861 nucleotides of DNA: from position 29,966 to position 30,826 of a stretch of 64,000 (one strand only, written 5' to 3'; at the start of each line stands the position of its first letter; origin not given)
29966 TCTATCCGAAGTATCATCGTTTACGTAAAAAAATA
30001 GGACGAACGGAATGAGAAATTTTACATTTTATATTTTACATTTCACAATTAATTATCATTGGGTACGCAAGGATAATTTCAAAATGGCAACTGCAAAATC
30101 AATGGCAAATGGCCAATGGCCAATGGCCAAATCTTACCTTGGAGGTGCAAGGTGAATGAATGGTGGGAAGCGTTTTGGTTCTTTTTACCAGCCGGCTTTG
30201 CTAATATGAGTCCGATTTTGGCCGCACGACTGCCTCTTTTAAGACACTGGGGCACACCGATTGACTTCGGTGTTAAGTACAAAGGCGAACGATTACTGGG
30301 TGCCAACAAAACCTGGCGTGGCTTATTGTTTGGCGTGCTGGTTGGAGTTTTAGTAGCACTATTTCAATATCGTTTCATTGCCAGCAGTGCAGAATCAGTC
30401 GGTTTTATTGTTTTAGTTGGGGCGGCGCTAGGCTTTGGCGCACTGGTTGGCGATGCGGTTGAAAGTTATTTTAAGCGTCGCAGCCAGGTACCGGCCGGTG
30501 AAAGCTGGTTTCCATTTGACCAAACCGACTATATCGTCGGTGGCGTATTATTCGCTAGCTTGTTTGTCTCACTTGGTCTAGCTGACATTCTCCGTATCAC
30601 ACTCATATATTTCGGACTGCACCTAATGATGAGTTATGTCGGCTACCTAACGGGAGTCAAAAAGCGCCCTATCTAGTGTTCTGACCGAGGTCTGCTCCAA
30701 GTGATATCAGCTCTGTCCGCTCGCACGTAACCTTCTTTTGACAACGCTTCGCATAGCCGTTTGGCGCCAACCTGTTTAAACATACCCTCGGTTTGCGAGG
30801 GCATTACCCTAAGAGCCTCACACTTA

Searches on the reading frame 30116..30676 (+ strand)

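Call 82: search_protein_families(library=pfam, proteins=[window:30116-30676:+], max_evalue=0.001)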
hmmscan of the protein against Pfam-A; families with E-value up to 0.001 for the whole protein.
window:30116-30676:+ (186 aa): 2 families
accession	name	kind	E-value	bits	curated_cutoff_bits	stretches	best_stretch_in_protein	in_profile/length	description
PF01864.22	CarS-like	-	2.2e-29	103.1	22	1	18-183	7-172/175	CDP-archaeol synthase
PF01148.25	CTP_transf_1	-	2.1e-08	34.8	24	1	64-125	169-230/264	Cytidylyltransferase family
